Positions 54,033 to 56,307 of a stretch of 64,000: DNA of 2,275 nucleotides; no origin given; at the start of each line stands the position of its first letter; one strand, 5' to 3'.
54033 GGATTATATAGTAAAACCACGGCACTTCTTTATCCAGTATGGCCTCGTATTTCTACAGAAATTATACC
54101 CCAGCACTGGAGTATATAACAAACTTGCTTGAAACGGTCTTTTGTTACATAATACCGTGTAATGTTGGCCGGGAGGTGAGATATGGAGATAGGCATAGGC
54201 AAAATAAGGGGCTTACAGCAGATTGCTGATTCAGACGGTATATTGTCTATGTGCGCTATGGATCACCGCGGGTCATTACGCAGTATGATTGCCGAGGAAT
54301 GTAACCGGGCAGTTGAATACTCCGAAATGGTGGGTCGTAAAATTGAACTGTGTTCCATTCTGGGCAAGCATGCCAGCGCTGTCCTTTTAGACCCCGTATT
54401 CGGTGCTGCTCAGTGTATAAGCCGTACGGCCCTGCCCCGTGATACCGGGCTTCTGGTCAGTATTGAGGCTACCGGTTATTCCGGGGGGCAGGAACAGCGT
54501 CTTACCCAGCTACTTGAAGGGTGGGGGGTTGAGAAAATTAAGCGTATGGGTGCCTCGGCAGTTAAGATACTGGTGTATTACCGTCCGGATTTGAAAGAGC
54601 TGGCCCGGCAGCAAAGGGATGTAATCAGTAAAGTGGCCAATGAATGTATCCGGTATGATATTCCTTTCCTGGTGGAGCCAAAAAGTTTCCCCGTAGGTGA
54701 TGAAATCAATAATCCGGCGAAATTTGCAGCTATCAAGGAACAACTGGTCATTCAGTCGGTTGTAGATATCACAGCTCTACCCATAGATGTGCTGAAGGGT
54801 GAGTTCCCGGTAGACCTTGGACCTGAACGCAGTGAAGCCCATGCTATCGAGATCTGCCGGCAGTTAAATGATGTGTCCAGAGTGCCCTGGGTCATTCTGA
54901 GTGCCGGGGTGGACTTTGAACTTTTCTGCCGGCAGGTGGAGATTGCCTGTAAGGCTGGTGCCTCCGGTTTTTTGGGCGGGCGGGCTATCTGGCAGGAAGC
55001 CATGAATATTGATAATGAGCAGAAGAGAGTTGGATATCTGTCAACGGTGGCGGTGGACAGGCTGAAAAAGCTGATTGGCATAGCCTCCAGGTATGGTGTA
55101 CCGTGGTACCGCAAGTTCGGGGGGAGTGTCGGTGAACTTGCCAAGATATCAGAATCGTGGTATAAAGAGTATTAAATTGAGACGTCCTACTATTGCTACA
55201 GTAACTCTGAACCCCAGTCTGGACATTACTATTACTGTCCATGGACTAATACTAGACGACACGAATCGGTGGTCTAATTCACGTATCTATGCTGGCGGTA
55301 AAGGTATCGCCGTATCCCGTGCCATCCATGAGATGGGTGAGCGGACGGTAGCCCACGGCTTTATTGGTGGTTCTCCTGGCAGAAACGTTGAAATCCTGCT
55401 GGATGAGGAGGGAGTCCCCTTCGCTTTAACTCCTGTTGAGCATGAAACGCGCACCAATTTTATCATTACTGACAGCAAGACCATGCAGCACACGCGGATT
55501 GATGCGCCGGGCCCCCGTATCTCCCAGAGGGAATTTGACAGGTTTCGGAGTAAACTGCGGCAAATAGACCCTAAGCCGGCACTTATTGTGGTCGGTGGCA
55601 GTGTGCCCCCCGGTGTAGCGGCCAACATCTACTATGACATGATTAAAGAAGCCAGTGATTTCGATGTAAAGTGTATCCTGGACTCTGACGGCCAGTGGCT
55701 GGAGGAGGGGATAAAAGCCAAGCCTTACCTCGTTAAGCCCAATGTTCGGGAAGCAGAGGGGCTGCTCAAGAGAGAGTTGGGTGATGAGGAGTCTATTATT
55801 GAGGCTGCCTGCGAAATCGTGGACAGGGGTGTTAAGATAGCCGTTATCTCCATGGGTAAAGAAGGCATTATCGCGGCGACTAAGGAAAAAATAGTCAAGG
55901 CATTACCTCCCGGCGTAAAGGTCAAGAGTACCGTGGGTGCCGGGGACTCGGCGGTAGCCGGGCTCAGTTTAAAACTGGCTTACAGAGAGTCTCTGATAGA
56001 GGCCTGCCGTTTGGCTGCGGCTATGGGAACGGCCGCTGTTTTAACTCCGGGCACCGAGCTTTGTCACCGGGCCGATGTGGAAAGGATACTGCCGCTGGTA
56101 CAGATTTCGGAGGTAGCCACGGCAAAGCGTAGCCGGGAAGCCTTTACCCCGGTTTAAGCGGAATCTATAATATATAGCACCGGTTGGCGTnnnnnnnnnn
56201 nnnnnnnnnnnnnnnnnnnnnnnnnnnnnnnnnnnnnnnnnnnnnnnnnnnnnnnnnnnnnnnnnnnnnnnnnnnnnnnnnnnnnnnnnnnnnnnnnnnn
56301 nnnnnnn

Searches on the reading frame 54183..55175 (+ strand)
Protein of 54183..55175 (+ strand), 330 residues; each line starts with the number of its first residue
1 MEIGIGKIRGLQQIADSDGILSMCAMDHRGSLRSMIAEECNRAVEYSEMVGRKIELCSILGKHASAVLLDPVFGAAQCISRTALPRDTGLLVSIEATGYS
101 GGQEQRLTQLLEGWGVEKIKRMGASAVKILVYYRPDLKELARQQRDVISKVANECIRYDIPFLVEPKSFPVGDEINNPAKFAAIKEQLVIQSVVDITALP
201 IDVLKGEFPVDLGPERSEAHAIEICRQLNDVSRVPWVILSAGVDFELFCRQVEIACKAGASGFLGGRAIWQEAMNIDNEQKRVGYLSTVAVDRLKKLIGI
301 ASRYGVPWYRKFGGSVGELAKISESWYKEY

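Call 28: search_protein_families(library=pfam, proteins=[window:54183-55175:+], max_evalue=0.00001)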
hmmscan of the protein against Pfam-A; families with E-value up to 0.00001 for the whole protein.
window:54183-55175:+ (330 aa): 1 family
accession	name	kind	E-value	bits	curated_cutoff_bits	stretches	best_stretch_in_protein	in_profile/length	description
PF01791.15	DeoC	-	7.1e-32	111.3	23.8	1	22-271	2-228/229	DeoC/LacD family aldolase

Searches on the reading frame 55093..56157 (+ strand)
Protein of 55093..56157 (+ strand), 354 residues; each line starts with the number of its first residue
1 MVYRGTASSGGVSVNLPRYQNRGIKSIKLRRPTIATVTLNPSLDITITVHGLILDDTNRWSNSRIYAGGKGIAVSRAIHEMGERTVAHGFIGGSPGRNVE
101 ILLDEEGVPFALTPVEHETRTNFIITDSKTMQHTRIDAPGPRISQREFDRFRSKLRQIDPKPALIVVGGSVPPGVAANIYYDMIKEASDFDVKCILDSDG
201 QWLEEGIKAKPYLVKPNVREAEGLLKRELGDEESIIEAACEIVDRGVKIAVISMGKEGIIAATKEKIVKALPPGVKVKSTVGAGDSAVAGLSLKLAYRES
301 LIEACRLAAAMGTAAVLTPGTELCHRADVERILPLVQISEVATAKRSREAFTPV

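Call 28: search_protein_families(library=pfam, proteins=[window:55093-56157:+], max_evalue=0.00001)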
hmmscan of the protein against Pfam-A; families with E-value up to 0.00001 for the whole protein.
window:55093-56157:+ (354 aa): 2 families
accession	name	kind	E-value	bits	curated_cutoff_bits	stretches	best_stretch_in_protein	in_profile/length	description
PF00294.29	PfkB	-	6e-44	151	25.8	1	43-324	7-298/302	pfkB family carbohydrate kinase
PF08543.17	Phos_pyr_kin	-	2.2e-07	30.9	27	1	210-316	119-232/246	Phosphomethylpyrimidine kinase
